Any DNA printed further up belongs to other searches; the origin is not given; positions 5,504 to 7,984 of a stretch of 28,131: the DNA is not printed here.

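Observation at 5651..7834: CsgG-like secretion-channel domain fused to five FN3 domains in one lipoprotein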

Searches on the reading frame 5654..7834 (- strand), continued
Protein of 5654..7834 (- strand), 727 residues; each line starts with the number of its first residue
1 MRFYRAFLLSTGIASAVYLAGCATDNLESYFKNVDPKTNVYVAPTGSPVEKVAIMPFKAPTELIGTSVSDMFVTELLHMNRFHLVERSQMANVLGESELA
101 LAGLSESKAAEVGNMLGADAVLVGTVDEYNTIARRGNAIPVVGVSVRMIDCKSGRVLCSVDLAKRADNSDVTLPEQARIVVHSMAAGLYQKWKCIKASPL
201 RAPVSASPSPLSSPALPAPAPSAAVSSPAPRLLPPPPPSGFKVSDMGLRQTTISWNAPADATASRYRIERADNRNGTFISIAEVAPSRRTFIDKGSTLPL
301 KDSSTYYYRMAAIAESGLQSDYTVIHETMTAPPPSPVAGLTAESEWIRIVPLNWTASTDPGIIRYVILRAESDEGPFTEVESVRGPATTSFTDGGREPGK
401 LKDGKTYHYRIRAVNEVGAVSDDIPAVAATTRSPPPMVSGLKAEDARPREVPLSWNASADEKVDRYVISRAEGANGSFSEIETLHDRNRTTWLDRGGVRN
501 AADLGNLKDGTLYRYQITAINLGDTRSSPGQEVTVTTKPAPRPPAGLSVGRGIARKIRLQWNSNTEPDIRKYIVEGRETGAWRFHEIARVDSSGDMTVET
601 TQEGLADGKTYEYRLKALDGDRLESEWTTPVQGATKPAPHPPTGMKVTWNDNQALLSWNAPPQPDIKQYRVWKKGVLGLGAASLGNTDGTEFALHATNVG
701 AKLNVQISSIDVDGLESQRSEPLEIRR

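Call 20: find_encoding_contigs(protein=P0030, flank=10000, max_places=1)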
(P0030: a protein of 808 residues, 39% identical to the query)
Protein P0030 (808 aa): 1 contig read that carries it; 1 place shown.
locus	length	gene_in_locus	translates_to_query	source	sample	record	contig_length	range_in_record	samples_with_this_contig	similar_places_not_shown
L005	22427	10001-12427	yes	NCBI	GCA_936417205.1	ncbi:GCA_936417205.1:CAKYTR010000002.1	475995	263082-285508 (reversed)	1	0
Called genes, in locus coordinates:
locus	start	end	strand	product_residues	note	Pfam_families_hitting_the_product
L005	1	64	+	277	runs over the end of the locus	PF21033:RMD1-3 (faint), PF13428:TPR_14 (faint), PF13432:TPR_16 (faint), PF13174:TPR_6 (faint), PF13431:TPR_17 (faint), PF14559:TPR_19 (weak)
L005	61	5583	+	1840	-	-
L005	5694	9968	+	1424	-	-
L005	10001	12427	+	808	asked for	PF03783:CsgG, PF00041:fn3 (faint), PF16656:Pur_ac_phosph_N (faint), PF25788:Ig_Rha78A_N (faint)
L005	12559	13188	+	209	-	-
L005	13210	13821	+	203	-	PF03783:CsgG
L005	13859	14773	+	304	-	-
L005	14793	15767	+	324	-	-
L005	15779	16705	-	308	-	-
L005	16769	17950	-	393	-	PF12704:MacB_PCD, PF02687:FtsX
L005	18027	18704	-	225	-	PF00005:ABC_tran, PF13304:AAA_21 (faint)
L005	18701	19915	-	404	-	PF25954:Beta-barrel_RND_2 (weak), PF25990:Beta-barrel_YknX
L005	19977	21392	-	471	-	PF02321:OEP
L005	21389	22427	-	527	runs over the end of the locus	-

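Call 21: find_encoding_contigs(protein=P0094, flank=10000, max_places=1)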
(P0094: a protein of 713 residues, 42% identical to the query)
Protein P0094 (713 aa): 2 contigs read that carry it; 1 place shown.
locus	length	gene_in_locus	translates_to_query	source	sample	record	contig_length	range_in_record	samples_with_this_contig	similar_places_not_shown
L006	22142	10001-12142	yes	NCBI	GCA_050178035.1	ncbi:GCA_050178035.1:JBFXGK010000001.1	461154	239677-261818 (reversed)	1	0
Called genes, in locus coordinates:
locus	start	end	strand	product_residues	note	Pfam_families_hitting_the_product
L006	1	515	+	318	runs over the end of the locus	-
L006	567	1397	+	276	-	-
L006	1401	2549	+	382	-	PF01734:Patatin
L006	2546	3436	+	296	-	-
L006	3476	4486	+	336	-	PF20551:DUF6765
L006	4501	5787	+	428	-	PF01420:Methylase_S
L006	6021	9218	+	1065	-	PF04313:HSDR_N, PF04851:ResIII, PF18766:SWI2_SNF2, PF22679:T1R_D3-like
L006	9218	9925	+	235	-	PF01863:YgjP-like, PF10263:SprT-like (faint)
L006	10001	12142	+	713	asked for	PF03783:CsgG, PF00041:fn3 (weak)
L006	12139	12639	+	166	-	PF09832:DUF2059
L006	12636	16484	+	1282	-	-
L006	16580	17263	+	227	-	PF01168:Ala_racemase_N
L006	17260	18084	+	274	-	PF03807:F420_oxidored, PF14748:P5CR_dimer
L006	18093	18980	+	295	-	-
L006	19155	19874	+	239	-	PF12728:HTH_17, PF00359:PTS_EIIA_2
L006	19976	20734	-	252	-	PF01975:SurE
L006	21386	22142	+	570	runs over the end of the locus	PF05496:RuvB_N (weak), PF13177:DNA_pol3_delta2, PF13401:AAA_22 (faint), PF00004:AAA, PF07728:AAA_5 (weak), PF22608:DNAX_ATPase_lid, PF12169:DNA_pol3_gamma3, PF20964:DnaX_C (faint)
